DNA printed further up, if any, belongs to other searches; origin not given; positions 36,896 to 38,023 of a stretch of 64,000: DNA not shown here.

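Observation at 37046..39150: Complete PAS histidine kinase followed by a GAF-DHp protein that lacks any ATPase domain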

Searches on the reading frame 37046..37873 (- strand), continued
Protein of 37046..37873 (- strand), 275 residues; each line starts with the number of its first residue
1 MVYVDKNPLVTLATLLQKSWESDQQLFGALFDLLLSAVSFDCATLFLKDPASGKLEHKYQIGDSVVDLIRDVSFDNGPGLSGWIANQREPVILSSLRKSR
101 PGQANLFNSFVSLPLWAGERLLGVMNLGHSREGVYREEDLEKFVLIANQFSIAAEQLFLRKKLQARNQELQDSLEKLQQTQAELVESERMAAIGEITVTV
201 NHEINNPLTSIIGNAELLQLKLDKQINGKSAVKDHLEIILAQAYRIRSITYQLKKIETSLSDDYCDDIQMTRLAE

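Call 44: search_solved_structures(query=A1, max_evalue=0.001, show_alignments=2)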
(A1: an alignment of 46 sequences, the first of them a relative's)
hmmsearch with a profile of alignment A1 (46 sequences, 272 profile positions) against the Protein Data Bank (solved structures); distinct sequences matched with E-value up to 0.001: 35.
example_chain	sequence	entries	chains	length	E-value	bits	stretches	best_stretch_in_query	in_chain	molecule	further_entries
4g3k_A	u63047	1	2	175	2.6e-13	53.1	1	3-171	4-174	Transcriptional regulator nlh1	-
4g3w_A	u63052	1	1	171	1.4e-12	50.6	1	3-163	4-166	Transcriptional regulator nlh1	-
3ci6_A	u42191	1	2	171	1.6e-12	50.4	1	3-155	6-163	Phosphoenolpyruvate-protein phosphotransferase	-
4gcz_A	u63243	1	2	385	5.8e-11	45.3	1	153-253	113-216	Blue-light photoreceptor, Sensor protein fixL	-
8a7f_A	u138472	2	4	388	9e-11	44.7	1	154-253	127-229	Putative Sensory box protein,Sensor protein FixL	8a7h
8a3u_A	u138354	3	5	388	9e-11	44.7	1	154-253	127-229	Putative Sensory box protein,Sensor protein FixL | Putative Sensory box protein,Putative Sensory box protein,Sensor protein FixL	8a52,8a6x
3trc_A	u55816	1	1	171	1.2e-10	44.3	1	3-162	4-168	Phosphoenolpyruvate-protein phosphotransferase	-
3o5y_A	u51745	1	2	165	2e-10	43.6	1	20-174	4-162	Sensor protein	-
4bwi_A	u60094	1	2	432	1.1e-09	41.1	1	107-168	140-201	PHYTOCHROME-LIKE PROTEIN CPH2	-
9jfj_A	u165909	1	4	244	3.2e-09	39.7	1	177-256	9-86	Sensor histidine kinase ZraS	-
8vc9_A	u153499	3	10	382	8.5e-09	38.3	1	171-256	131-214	Leptospira virulence regulator B (LvrB) | histidine kinase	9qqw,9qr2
5w10_A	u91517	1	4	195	1.6e-08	37.3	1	8-153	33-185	cGMP-specific phosphodiesterase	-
1ykd_A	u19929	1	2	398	2.1e-08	37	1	5-131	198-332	adenylate cyclase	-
3a0r_A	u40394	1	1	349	3.4e-08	36.3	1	175-254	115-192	Sensor protein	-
3e0y_A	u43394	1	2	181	1.2e-07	34.5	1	6-161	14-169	Conserved domain protein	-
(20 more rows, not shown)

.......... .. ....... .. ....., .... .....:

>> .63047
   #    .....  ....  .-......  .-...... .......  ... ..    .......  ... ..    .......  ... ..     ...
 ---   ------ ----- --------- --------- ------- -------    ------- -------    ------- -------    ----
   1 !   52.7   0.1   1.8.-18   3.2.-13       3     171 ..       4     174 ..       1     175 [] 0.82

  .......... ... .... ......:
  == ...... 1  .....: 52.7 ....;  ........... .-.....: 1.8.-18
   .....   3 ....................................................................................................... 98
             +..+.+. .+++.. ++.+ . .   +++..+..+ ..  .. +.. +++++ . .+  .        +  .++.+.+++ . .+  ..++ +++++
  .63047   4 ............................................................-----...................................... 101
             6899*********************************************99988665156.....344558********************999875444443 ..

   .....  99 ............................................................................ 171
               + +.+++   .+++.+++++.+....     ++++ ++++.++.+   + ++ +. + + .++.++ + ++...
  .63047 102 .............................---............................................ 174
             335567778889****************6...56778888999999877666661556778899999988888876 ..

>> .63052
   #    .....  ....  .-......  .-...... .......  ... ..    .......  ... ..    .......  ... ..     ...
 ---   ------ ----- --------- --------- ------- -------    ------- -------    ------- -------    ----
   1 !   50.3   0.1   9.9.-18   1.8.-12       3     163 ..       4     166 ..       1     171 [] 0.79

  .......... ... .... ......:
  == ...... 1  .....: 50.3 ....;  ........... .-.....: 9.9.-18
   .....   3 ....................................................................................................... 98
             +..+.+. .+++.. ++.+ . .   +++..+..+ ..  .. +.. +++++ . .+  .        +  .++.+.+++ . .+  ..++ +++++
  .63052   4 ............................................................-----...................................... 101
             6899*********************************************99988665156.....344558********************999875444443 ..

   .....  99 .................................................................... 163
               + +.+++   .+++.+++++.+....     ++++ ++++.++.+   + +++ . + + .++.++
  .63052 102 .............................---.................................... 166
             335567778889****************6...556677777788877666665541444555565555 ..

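Call 45: fold_search(model_id=the predicted structure, library=pdb)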
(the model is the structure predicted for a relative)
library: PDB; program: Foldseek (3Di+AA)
matches with E <= 10: 761; with E <= 0.001: 233
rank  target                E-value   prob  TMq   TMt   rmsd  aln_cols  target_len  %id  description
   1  5w10_B                1.5e-07  1.00  0.42  0.64   5.4       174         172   18  Lcd1 GAF domain in complex with cAMP ligand (released 2017-06-28)
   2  3ci6_B                2.1e-07  1.00  0.41  0.64   5.1       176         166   16  Crystal structure of the GAF domain from Acinetobacter phosphoenolpyruvate-protein phosphotransferase (released 2008-05-13)
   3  5w10_A                2.8e-07  1.00  0.42  0.63   5.4       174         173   18  Lcd1 GAF domain in complex with cAMP ligand (released 2017-06-28)
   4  3k2n_A                6.8e-07  1.00  0.44  0.65   4.9       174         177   15  The crystal structure of sigma-54-dependent transcriptional regulator domain from Chlorobium Tepidum TLS (released 2010-01-19)
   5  3ci6_A                8.6e-07  1.00  0.41  0.67   5.6       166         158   18  Crystal structure of the GAF domain from Acinetobacter phosphoenolpyruvate-protein phosphotransferase (released 2008-05-13)
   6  3rfb_A                1.6e-06  1.00  0.38  0.60   4.7       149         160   23  Structure of fRMsr (released 2012-04-11)
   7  3rfb_B                1.9e-06  1.00  0.36  0.58   5.8       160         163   20  Structure of fRMsr (released 2012-04-11)
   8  3mmh_A                2.0e-06  1.00  0.38  0.58   4.7       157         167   16  X-ray structure of free methionine-R-sulfoxide reductase from neisseria meningitidis in complex with its substrate (released 2010-05-19)
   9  3ksg_A                2.1e-06  1.00  0.38  0.64   4.7       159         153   14  structure of fRMsr of Staphylococcus aureus (complex with substrate) (released 2010-05-26)
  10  5w10_C                2.1e-06  1.00  0.41  0.62   5.8       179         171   17  Lcd1 GAF domain in complex with cAMP ligand (released 2017-06-28)
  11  5w10_D                2.1e-06  1.00  0.41  0.62   5.8       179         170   17  Lcd1 GAF domain in complex with cAMP ligand (released 2017-06-28)
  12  3p01_A                2.6e-06  1.00  0.40  0.58   4.0       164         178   15  Crystal structure of two-component response regulator from Nostoc sp. PCC 7120 (released 2010-10-06)
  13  3ksf_A                3.0e-06  1.00  0.40  0.67   4.6       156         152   11  structure of fRMsr of Staphylococcus aureus (reduced form) (released 2010-05-26)
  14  4mcw_A                3.0e-06  1.00  0.46  0.36  24.1       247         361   14  Crystal structure of a HD-GYP domain (a cyclic-di-GMP phosphodiesterase) containing a tri-nuclear metal centre (released 2014-02-19)
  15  3o5y_B                3.2e-06  1.00  0.40  0.70   4.3       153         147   18  The Crystal Structure of the GAF domain of a two-component sensor histidine kinase from Bacillus halodurans to 2.45A (released 2010-08-11)
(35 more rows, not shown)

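Call 58: search_protein_representatives(alignment_id=A1)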
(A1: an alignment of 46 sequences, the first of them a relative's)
Query: 46 sequences, 272 profile positions. Proteins with E-value up to 0.001 (for the whole library): 279741; up to 1e-10: 58467; up to 1e-30: 5792. The best 150 are listed.
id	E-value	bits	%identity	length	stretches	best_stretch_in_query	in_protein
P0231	4.0e-165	564.1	-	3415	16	5-182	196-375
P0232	1.8e-153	525.9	-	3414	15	5-169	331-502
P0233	3.4e-142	488.9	-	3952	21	5-254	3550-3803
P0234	5.3e-137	471.9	-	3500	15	5-171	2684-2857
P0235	1.0e-135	467.7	-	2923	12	3-173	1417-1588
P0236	1.5e-133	460.6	-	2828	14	37-173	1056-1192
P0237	1.4e-130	450.8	-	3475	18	6-165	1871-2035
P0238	5.2e-130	448.9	-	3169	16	4-176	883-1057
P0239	2.8e-122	423.6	-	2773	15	5-169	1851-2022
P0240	2.2e-121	420.6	-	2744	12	8-165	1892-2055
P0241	5.7e-121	419.3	-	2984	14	6-172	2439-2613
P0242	3.5e-120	416.7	-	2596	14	14-164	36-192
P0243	5.3e-120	416.1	-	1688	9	3-168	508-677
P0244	1.8e-118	411.1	-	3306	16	4-178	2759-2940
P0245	1.2e-117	408.4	-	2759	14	4-172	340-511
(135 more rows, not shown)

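Call 62: search_protein_families(library=pfam, proteins=[L086:9209-10327:+, L090:10386-11465:+, L080:9245-10306:+, L071:9149-10360:+, L062:9182-10309:+, L084:9275-10300:+, L075:4529-6229:+, L067:2957-3721:+, L078:49-741:+], max_evalue=0.01)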
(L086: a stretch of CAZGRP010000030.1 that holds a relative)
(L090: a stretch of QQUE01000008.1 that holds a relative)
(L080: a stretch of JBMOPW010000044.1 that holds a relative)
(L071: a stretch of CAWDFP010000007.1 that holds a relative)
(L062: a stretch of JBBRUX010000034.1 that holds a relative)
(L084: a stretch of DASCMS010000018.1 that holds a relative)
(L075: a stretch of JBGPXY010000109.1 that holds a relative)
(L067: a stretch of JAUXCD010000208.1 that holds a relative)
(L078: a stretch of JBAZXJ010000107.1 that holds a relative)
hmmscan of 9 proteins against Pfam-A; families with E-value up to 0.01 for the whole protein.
L086:9209-10327:+ (372 aa): 6 families
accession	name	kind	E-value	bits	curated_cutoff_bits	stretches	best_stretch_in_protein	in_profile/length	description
PF00072.30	Response_reg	-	3.6e-21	75.8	30.2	1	19-134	1-110/111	Response regulator receiver domain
PF00989.32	PAS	-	8.5e-13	48.7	22.6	1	160-268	2-112/113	PAS fold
PF00512.31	HisKA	-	7.9e-10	39.1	26.9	1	289-346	3-58/66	His Kinase A (phospho-acceptor) domain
PF08448.16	PAS_4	-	7.2e-09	36.3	23.1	1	165-273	1-109/110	PAS fold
PF13426.13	PAS_9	-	8.5e-08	32.9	27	1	171-271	3-103/103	PAS domain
PF13188.13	PAS_8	-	5.1e-07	29.8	21.8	1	160-207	2-46/65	PAS domain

L090:10386-11465:+ (359 aa): 5 families
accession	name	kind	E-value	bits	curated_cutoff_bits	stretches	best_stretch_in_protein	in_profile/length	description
PF00072.30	Response_reg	-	3e-20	72.9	30.2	1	10-125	1-110/111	Response regulator receiver domain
PF00512.31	HisKA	-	5.8e-08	33.1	26.9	1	280-340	4-62/66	His Kinase A (phospho-acceptor) domain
PF13426.13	PAS_9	-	3.4e-07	30.9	27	1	164-259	5-101/103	PAS domain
PF00989.32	PAS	-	0.00036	21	22.6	1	151-258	2-112/113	PAS fold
PF08448.16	PAS_4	-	0.0087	16.7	23.1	0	157-259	2-105/110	PAS fold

L080:9245-10306:+ (353 aa): 9 families
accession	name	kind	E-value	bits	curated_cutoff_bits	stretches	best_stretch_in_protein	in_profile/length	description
PF00072.30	Response_reg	-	4e-23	82.1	30.2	1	4-119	1-110/111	Response regulator receiver domain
PF00989.32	PAS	-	4.8e-14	52.8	22.6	1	145-252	2-112/113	PAS fold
PF13426.13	PAS_9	-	5.1e-10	40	27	1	154-254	1-102/103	PAS domain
PF00512.31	HisKA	-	9.8e-07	29.2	26.9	1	278-334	8-62/66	His Kinase A (phospho-acceptor) domain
PF13188.13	PAS_8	-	4.4e-06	26.8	21.8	1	145-193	2-47/65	PAS domain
PF08448.16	PAS_4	-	5.1e-06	27.1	23.1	1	151-257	2-109/110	PAS fold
PF08348.17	PAS_6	-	0.0038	17.5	27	1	182-261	39-114/115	YheO-like PAS domain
PF01497.23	Peripla_BP_2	-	0.0038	17.1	27.5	1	18-133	29-133/235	Periplasmic binding protein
PF20274.4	cREC_REC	-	0.0063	17.6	27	0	5-82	3-70/88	Cyclic-phosphate processing Receiver domain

L071:9149-10360:+ (403 aa): 1 family
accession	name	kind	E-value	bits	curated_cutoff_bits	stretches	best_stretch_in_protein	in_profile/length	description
PF00512.31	HisKA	-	8.2e-08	32.6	26.9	1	323-373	8-56/66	His Kinase A (phospho-acceptor) domain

L062:9182-10309:+ (375 aa): 2 families
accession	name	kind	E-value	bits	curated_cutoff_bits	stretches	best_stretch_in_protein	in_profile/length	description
PF00512.31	HisKA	-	1.5e-11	44.6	26.9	1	291-350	3-59/66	His Kinase A (phospho-acceptor) domain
PF00672.30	HAMP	-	3.6e-07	30.8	25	1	224-273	1-50/53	HAMP domain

L084:9275-10300:+ (341 aa): 7 families
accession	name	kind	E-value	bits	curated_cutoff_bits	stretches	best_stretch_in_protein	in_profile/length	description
PF08448.16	PAS_4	-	2.2e-16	60.5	23.1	1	126-239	3-108/110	PAS fold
PF13188.13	PAS_8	-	2.1e-12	46.9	21.8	1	119-162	2-48/65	PAS domain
PF00512.31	HisKA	-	2e-08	34.6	26.9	1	256-320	3-65/66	His Kinase A (phospho-acceptor) domain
PF00989.32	PAS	-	1.9e-07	31.5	22.6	1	120-236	3-113/113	PAS fold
PF13426.13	PAS_9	-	1.8e-06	28.6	27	1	129-238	2-103/103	PAS domain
PF13596.12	PAS_10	-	0.00013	23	22.1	0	120-237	1-106/106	PAS domain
PF12860.13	PAS_7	-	0.0017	18.9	27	0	125-152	2-29/115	PAS fold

L075:4529-6229:+ (566 aa): 4 families
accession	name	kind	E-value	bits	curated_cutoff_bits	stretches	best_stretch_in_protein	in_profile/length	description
PF13185.12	GAF_2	-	2.9e-13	50.6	28.6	1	280-418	3-135/136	GAF domain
PF01590.32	GAF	-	1e-10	42.7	22.4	1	281-418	2-133/133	GAF domain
PF00512.31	HisKA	-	1.1e-09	38.7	26.9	1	452-507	4-57/66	His Kinase A (phospho-acceptor) domain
PF13492.12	GAF_3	-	0.0068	17.3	27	0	376-420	86-129/129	GAF domain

L067:2957-3721:+ (254 aa): 4 families
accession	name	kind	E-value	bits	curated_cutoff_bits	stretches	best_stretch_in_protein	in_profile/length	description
PF00512.31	HisKA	-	1.2e-09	38.5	26.9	1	175-230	9-62/66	His Kinase A (phospho-acceptor) domain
PF13492.12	GAF_3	-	4.3e-05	24.4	27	1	23-141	3-124/129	GAF domain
PF01590.32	GAF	-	0.0027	18.7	22.4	1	23-141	3-130/133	GAF domain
PF13185.12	GAF_2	-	0.0061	17.2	28.6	0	21-141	3-132/136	GAF domain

L078:49-741:+ (230 aa): 1 family
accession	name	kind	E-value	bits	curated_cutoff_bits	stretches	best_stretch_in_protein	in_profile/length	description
PF00512.31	HisKA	-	2.8e-06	27.7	26.9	1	96-158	8-62/66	His Kinase A (phospho-acceptor) domain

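Call 65: search_protein_families(library=pfam, proteins=[L066:6589-9162:+, L066:10310-10885:+, L066:10842-12017:+, L066:12115-13377:+, L086:4442-5356:+, L086:5353-6744:+, L086:6795-7475:+, L086:7905-8417:+, L086:8431-8802:+, L086:8799-9245:+], max_evalue=0.01)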
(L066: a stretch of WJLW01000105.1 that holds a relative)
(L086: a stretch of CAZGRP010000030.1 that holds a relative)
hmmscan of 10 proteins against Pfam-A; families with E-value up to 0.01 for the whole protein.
L066:6589-9162:+ (857 aa): 3 families
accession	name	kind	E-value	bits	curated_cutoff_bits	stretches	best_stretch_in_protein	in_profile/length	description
PF01734.28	Patatin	-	2.2e-31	110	27.7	1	48-241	1-191/191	Patatin-like phospholipase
PF01103.29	Omp85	-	1.5e-20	74.5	24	1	519-857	1-325/325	Omp85 superfamily domain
PF07244.20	POTRA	-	1.1e-08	36.1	21.3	1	426-492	3-79/79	Surface antigen variable number repeat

L066:10310-10885:+ (191 aa): 7 families
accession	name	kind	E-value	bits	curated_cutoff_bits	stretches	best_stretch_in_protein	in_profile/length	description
PF13174.12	TPR_6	-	8.5e-11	42.2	26.3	2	34-64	3-33/33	Tetratricopeptide repeat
PF25792.1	BREX_BrxC_helical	-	5.2e-07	30.4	27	1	80-166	28-116/123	BREX ATP-binding protein BrxC alpha helical domain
PF13525.12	YfiO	-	5.3e-07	30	25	1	37-181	11-144/203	Outer membrane lipoprotein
PF13432.12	TPR_16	-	4.9e-06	27.3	32.7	1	35-105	1-64/65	Tetratricopeptide repeat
PF13428.12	TPR_14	-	2.7e-05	24.9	23.5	0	35-69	5-39/44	Tetratricopeptide repeat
PF13512.12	TPR_18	-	0.00024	21.7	21.9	1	35-117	14-95/145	Tetratricopeptide repeat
PF15188.11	CCDC-167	-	0.00036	21.2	27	1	143-190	18-64/84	Coiled-coil domain-containing protein 167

L066:10842-12017:+ (391 aa): 2 families
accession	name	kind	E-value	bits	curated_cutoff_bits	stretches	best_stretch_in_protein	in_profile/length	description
PF00696.33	AA_kinase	-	1e-39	137.1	24.9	1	30-254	2-229/234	Amino acid kinase family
PF01472.26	PUA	-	6.4e-18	64.9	24.8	1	300-372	1-72/74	PUA domain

L066:12115-13377:+ (420 aa): 1 family
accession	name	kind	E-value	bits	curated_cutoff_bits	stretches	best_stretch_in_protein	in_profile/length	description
PF00171.27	Aldedh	-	1.8e-19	70.1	23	1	2-281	24-290/461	Aldehyde dehydrogenase family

L086:4442-5356:+ (304 aa): 2 families
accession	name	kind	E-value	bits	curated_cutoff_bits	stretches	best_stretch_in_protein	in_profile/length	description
PF08668.18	HDOD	-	1.1e-66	224.6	22.9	1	21-216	1-196/196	HDOD domain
PF01966.28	HD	-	1.8e-09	38.3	22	1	116-235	2-113/116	HD domain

L086:5353-6744:+ (463 aa): 4 families
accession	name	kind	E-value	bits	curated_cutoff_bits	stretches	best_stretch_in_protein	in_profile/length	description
PF13432.12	TPR_16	-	7.3e-07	30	32.7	1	147-203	3-58/65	Tetratricopeptide repeat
PF14559.12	TPR_19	-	1.4e-05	25.7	25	1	151-195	1-45/68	Tetratricopeptide repeat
PF19610.4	DUF6115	-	0.0019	19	27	1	398-429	98-129/134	Family of unknown function (DUF6115)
PF13174.12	TPR_6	-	0.0067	17.4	26.3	0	177-199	2-24/33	Tetratricopeptide repeat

L086:6795-7475:+ (226 aa): 0 families

L086:7905-8417:+ (170 aa): 2 families
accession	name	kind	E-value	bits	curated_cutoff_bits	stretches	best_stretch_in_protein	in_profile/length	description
PF13581.12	HATPase_c_2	-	6.4e-31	107.4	27.4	1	38-160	2-127/127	Histidine kinase-like ATPase domain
PF02518.31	HATPase_c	-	6.4e-05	23.8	26.4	1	64-158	2-105/111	Histidine kinase-, DNA gyrase B-, and HSP90-like ATPase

L086:8431-8802:+ (123 aa): 2 families
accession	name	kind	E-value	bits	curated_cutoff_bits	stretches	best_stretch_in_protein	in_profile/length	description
PF01740.26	STAS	-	2.7e-22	79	22.6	1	9-106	8-106/106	STAS domain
PF13466.11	STAS_2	-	2.1e-15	57.1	29.2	1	18-93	5-79/80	STAS domain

L086:8799-9245:+ (148 aa): 3 families
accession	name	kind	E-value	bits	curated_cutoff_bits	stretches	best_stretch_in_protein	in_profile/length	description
PF13185.12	GAF_2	-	7.9e-12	46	28.6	1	16-119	13-117/136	GAF domain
PF01590.32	GAF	-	1.4e-08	35.8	22.4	1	10-119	5-116/133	GAF domain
PF13492.12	GAF_3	-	8.3e-07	29.9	27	1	11-119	6-109/129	GAF domain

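Call 68: search_solved_structures(query=L040:13768-14184:+, max_evalue=1e-10)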
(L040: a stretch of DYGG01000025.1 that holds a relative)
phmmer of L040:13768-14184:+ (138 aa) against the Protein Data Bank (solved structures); distinct sequences matched with E-value up to 1e-10: 120 (the best 60 are shown).
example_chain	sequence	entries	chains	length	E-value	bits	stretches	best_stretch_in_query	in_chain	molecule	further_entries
9xzo_A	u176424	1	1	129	7e-23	84.4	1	6-110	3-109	De novo protein M1X0B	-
1zy2_A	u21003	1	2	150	7.9e-20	74.5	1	6-120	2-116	transcriptional regulator NtrC1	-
4l4u_A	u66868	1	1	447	1.9e-19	73.3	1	4-120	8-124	Transcriptional regulator (NtrC family)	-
2rjn_A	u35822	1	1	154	3.6e-19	72.4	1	3-121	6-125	Response regulator receiver:Metal-dependent phosphohydrolase, HD subdomain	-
6ifh_A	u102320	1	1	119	4e-19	72.2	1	7-112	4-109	Sporulation initiation phosphotransferase F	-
7w9h_A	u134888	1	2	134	4.6e-19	72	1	6-117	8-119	Response regulator protein FleR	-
1ny5_A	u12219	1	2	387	4.8e-19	71.9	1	6-120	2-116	transcriptional regulator (NtrC family)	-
1dc7_A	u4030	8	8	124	6.5e-18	68.3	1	7-121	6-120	NITROGEN REGULATION PROTEIN | NITROGEN REGULATION PROTEIN NR(I) | NTRC RECEIVER DOMAIN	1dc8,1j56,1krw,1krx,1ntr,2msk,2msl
6er7_A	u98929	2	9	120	1e-17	67.7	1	6-117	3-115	120aa long hypothetical chemotaxis protein (CheY)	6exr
3jte_A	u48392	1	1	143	2.3e-17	66.5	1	6-122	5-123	Response regulator receiver protein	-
3gt7_A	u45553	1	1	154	5.4e-17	65.3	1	6-118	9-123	Sensor protein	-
3a0r_B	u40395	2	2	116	7.2e-17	64.9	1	7-112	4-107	Response regulator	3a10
3a0u_A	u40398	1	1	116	7.3e-17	64.9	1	7-112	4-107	Response regulator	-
1zgz_A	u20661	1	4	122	1.5e-16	63.9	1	7-123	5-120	TorCAD operon transcriptional regulatory protein torR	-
1mvo_A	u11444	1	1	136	1.5e-16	63.9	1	4-116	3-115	PhoP response regulator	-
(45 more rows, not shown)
